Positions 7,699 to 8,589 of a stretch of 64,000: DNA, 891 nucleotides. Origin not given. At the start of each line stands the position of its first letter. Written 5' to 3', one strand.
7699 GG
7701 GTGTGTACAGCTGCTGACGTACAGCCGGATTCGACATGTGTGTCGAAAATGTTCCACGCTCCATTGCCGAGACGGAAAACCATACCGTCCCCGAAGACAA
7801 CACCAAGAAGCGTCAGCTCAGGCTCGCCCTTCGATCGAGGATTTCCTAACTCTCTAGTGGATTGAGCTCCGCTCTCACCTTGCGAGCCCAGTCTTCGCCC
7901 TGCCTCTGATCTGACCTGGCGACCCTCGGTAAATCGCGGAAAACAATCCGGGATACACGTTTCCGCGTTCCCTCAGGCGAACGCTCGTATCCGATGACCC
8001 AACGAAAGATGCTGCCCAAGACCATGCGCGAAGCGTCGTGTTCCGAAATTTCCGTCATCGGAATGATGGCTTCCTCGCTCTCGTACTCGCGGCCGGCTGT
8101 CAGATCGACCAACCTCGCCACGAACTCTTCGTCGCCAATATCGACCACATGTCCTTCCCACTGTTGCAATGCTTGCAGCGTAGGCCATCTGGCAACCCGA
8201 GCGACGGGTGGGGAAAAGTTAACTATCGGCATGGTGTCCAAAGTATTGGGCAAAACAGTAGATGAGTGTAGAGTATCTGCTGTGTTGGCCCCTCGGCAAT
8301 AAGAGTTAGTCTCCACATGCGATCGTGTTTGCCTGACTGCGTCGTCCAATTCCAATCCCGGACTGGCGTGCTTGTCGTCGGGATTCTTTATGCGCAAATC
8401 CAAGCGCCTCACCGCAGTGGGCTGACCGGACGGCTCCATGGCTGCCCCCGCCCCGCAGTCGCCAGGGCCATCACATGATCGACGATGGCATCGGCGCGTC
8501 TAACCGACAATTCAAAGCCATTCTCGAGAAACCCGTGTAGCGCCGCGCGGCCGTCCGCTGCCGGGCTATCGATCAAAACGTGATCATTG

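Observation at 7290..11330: Lower-GC accessory segment carrying an AAA15/ABC ATPase + TOPRIM-like partner: candidate OLD / PARIS (AriAB) / Septu-class anti-phage module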

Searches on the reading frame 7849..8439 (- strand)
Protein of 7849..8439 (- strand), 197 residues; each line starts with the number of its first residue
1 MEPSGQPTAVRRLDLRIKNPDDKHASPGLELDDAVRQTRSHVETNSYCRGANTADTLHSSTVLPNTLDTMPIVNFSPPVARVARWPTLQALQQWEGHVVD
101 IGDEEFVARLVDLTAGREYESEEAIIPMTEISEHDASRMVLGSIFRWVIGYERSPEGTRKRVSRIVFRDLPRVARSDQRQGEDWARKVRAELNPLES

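Call 5: search_protein_families(library=pfam, proteins=[window:7849-8439:-], max_evalue=1)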
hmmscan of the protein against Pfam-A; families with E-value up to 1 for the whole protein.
window:7849-8439:- (197 aa): 1 family
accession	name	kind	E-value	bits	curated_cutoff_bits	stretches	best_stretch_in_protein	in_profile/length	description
PF17651.6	Raco_middle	-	0.3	11.2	26.8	1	96-134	2-40/163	RACo middle region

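Call 6: search_protein_families(library=padloc, proteins=[window:7849-8439:-], max_evalue=1)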
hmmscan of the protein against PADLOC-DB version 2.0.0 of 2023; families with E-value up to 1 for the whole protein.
window:7849-8439:- (197 aa): 0 families

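Call 7: search_protein_families(library=ncbifam, proteins=[window:7849-8439:-], max_evalue=1)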
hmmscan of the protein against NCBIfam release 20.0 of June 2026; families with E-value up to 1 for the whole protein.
window:7849-8439:- (197 aa): 0 families

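Call 24: search_solved_structures(query=A1, max_evalue=10)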
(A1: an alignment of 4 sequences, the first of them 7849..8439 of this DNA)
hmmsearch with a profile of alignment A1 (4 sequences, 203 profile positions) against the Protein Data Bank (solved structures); distinct sequences matched with E-value up to 10: 14.
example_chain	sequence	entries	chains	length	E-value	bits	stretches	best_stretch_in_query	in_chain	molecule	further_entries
8gjj_B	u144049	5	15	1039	0.073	16.4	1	62-123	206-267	Efflux pump membrane transporter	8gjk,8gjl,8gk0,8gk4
6em0_A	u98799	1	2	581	0.2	14.9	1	57-131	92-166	2-hydroxybiphenyl-3-monooxygenase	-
4cy6_A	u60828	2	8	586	0.2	14.9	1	57-131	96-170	2-HYDROXYBIPHENYL-3-MONOOXYGENASE | 2-HYDROXYBIPHENYL 3-MONOOXYGENASE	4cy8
5brt_A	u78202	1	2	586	0.21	14.9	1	57-131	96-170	2-hydroxybiphenyl-3-monooxygenase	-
4z2t_A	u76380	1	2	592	0.21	14.9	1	57-131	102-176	2-hydroxybiphenyl-3-monooxygenase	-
4z2r_A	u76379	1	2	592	0.21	14.9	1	57-131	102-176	2-hydroxybiphenyl-3-monooxygenase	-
4z2u_A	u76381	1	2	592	0.21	14.9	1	57-131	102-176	2-hydroxybiphenyl-3-monooxygenase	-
6uwi_A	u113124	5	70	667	1.4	12.2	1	5-104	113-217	ADP-ribosyltransferase binding component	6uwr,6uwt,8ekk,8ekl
8ekm_A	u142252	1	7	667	1.4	12.2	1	5-104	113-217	ADP-ribosyltransferase binding component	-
7vnj_A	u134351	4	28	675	1.4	12.2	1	5-104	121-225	ADP-ribosylating binary toxin binding subunit CdtB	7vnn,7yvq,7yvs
8dcm_C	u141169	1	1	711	1.5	12.1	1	5-104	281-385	ADP-ribosylating binary toxin binding subunit CdtB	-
9bbf_A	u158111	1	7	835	1.9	11.8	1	5-104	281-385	ADP-ribosyltransferase binding component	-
6okr_A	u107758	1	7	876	2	11.7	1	5-104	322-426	ADP-ribosyltransferase binding component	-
6o2m_A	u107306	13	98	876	2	11.7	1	5-104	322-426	ADP-ribosyltransferase binding component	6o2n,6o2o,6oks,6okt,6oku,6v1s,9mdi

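Call 25: find_homologous_proteins(query=window:7849-8439:-, max_evalue=0.01)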
Query window:7849-8439:- (197 aa): 679 proteins with E <= 0.01 among 989 candidates; the best 120 are listed.
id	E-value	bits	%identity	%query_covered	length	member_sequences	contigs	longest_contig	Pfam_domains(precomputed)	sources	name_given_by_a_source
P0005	9.6e-65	236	61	98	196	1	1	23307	-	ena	-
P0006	6.0e-62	227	60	98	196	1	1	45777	-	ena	-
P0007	7.2e-62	227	61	98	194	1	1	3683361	-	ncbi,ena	-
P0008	4.6e-61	224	59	98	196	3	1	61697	-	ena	-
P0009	4.8e-59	218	59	98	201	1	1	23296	-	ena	-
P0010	1.0e-58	217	57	98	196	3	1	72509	-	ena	-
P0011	2.1e-58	216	59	98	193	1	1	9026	-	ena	-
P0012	3.0e-58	215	57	98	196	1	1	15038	-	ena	-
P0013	3.8e-58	215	55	98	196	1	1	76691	-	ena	-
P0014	1.1e-57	213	56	98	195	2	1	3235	-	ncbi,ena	-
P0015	1.7e-57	213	66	79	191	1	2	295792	-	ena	-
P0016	2.7e-57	212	57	98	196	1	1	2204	-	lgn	-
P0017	3.9e-55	205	55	98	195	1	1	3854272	-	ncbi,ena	-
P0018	1.6e-54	203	54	98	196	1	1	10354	-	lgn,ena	-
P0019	2.4e-52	196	55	98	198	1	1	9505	-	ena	-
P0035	3.3e-45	173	51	90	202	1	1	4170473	-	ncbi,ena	-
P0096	1.4e-40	157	69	55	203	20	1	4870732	-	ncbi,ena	-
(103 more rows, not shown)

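Call 27: find_encoding_contigs(protein=P0007, flank=10000, max_places=2)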
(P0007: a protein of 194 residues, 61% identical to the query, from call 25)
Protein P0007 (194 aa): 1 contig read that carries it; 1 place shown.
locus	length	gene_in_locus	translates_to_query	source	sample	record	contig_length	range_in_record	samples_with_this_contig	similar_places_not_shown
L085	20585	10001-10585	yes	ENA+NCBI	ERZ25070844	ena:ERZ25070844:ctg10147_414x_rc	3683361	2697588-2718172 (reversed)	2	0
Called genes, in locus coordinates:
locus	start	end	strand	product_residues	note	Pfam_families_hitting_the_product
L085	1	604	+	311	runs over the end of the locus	PF19300:BPD_transp_1_N (faint), PF00528:BPD_transp_1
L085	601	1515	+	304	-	PF12911:OppC_N (weak), PF00528:BPD_transp_1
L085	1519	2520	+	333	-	PF00005:ABC_tran, PF02463:SMC_N (faint), PF13304:AAA_21 (weak), PF08352:oligo_HPY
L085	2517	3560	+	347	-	PF00005:ABC_tran, PF08352:oligo_HPY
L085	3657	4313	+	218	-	PF00881:Nitroreductase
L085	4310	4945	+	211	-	PF02798:GST_N, PF13417:GST_N_3, PF13409:GST_N_2, PF00043:GST_C (weak)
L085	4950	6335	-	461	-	PF13742:tRNA_anti_2, PF01336:tRNA_anti-codon, PF02601:Exonuc_VII_L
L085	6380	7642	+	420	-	PF02844:GARS_N, PF01071:GARS_A, PF02843:GARS_C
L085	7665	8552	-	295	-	PF00561:Abhydrolase_1, PF12146:Hydrolase_4, PF12697:Abhydrolase_6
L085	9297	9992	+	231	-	-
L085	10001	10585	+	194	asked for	-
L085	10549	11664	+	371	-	PF00753:Lactamase_B (weak)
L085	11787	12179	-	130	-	-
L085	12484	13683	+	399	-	PF05368:NmrA (faint), PF01073:3Beta_HSD, PF01370:Epimerase, PF02719:Polysacc_synt_2 (weak), PF13460:NAD_binding_10, PF16363:GDP_Man_Dehyd, PF07993:NAD_binding_4 (weak)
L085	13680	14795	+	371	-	PF00355:Rieske, PF19112:VanA_C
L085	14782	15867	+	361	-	PF01222:ERG4_ERG24, PF06966:DUF1295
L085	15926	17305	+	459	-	PF00067:p450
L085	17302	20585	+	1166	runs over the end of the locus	PF01266:DAO (weak), PF01494:FAD_binding_3, PF03486:HI0933_like (faint), PF12831:FAD_oxidored (weak), PF13450:NAD_binding_8 (faint), PF08491:SE, PF13249:SQHop_cyclase_N, PF13243:SQHop_cyclase_C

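Call 28: find_encoding_contigs(protein=P0096, flank=10000, max_places=2)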
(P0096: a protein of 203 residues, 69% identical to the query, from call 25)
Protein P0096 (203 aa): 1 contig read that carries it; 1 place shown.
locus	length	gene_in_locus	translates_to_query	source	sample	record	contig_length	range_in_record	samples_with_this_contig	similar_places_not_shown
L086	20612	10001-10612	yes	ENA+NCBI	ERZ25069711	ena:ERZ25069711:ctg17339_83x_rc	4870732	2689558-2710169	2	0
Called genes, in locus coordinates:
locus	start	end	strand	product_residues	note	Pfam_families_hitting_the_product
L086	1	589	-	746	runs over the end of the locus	PF13872:AAA_34 (weak), PF13871:Helicase_C_4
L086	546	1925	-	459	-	-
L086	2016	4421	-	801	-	PF02195:ParB_N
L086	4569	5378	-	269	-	PF01507:PAPS_reduct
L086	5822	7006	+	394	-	PF00216:Bac_DNA_binding, PF27146:Y4jL_N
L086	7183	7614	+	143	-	PF02810:SEC-C (weak), PF13428:TPR_14 (faint), PF13432:TPR_16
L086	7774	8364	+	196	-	PF03695:UPF0149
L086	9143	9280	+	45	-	PF24728:DUF7680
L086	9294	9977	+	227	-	-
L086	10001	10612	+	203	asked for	-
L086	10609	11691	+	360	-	PF00753:Lactamase_B (weak)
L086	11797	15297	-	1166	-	PF14457:Prok-E2_A, PF00899:ThiF, PF14464:Prok-JAB (weak), PF01734:Patatin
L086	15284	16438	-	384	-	-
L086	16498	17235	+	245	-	PF13701:DDE_Tnp_1_4, PF01609:DDE_Tnp_1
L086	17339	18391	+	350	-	-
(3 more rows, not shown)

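Call 29: find_encoding_contigs(protein=P0035, flank=10000, max_places=2)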
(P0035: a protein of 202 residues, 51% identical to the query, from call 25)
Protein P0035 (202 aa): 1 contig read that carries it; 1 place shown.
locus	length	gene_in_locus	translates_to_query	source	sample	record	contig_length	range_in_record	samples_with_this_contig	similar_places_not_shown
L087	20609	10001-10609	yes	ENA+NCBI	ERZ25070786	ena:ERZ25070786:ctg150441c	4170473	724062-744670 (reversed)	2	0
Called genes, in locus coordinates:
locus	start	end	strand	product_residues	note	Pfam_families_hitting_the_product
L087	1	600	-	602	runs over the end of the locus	PF03717:PBP_dimer, PF00905:Transpeptidase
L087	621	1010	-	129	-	-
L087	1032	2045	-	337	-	PF01795:Methyltransf_5, PF13649:Methyltransf_25 (weak)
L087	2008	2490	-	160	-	PF02381:MraZ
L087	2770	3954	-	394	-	PF13624:SurA_N_3, PF09312:SurA_N (faint), PF13145:Rotamase_2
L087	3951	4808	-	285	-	PF13145:Rotamase_2, PF00639:Rotamase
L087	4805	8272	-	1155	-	PF17757:UvrB_inter, PF02559:CarD_TRCF_RID, PF00270:DEAD, PF04851:ResIII (weak), PF00271:Helicase_C, PF03461:TRCF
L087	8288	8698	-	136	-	PF04977:DivIC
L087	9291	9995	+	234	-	-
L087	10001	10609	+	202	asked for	-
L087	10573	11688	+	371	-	PF00753:Lactamase_B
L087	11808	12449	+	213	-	-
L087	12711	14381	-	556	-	PF02463:SMC_N (faint), PF13175:AAA_15, PF13476:AAA_23 (weak), PF13304:AAA_21, PF13175:AAA_15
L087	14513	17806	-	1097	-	PF04851:ResIII (weak), PF00270:DEAD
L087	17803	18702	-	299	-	-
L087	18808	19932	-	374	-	PF01420:Methylase_S (weak)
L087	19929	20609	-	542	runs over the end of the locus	PF01170:UPF0020 (weak), PF02384:N6_Mtase, PF07669:Eco57I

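Call 37: search_protein_families(library=pfam, proteins=[L085:10549-11661:+, L087:11808-12446:+, L085:11787-12176:-], max_evalue=0.1)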
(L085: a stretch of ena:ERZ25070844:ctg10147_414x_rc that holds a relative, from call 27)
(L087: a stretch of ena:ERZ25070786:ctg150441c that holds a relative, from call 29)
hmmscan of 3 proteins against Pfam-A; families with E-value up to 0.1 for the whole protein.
L085:10549-11661:+ (371 aa): 2 families
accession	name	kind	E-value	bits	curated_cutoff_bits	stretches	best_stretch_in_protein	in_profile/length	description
PF00753.33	Lactamase_B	-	1.4e-07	32.1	22.7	1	30-110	2-78/196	Metallo-beta-lactamase superfamily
PF12706.13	Lactamase_B_2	-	0.033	14.2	27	1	73-106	28-62/200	Beta-lactamase superfamily domain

L087:11808-12446:+ (213 aa): 0 families

L085:11787-12176:- (129 aa): 2 families
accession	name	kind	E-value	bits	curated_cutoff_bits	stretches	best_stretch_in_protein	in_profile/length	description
PF00271.37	Helicase_C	-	0.012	16.3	23.5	1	44-84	68-107/110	Helicase conserved C-terminal domain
PF20506.3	DUF6732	-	0.018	15.3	27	1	80-126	27-70/72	Family of unknown function (DUF6732)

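Call 42: predict_structure(alignment_id=A5)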
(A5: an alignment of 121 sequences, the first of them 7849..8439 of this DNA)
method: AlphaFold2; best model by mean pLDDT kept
length: 197 residues; sequences in the alignment: 121
mean_pLDDT: 75.0   pTM: 0.49
mean pLDDT of the five models: 75.0, 74.7, 74.2, 74.3, 71.7
residues with pLDDT >= 90: 88; 70-90: 33; 50-70: 32; < 50: 44
segments of 3 or more residues with pLDDT < 50: 4-7, 11-19, 27-34, 36-41, 43-48, 55-59
pLDDT, mean of each block of 10 residues (from residue 1): 47 47 47 45 48 50 58 79 86 95 97 78 93 93 94 93 89 86 95 83
secondary structure, 60 per line:
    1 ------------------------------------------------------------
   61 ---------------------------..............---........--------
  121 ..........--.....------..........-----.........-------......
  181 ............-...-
elements in order: E88-101 E105-112 E121-127 H133-137 E144-153 E159-167 H175-192

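Call 62: search_solved_structures(query=L085:10549-11661:+, max_evalue=0.1)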
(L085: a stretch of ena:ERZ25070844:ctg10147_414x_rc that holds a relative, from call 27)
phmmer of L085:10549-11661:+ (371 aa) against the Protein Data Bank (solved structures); distinct sequences matched with E-value up to 0.1: 4.
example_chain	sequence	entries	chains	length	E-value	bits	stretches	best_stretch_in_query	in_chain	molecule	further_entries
9ic4_A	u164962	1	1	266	6e-05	25.2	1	200-260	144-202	Competence protein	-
30bt_A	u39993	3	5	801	0.0016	20.5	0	200-260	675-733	Beta-lactamase-like domain | ComEC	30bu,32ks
9vc9_A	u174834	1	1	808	0.0029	19.6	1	205-268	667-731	Dna internalization-related competence protein rec2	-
9vn8_A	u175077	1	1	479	0.042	15.8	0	29-57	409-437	Reticuline oxidase-like protein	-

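Call 63: search_protein_families(library=ncbifam, proteins=[L085:10549-11661:+, P0007], max_evalue=0.001)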
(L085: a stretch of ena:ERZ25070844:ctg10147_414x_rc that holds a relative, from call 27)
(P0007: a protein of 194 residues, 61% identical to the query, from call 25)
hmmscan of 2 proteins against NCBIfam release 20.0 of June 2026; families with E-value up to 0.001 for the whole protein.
L085:10549-11661:+ (371 aa): 4 families
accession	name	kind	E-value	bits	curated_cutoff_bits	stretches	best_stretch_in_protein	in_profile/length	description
NF008580.0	PRK11539.1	equivalog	3.6e-07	28.9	969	1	204-270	620-685/758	ComEC family protein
TIGR00361.1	ComEC_Rec2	equivalog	2e-06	26.3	190.05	1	203-264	561-620/663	DNA internalization-related competence protein ComEC/Rec2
NF058524.1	6A-MBL_enzyme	equivalog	7.8e-05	22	220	0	188-264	182-265/346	anti-phage 6A-MBL system MBL-fold protein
NF041809.1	Avs1a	equivalog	0.00051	18.9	420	0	73-97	44-68/387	AVAST type 1 anti-phage system MBL fold metallo-hydrolase Avs1a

P0007 (194 aa): 0 families
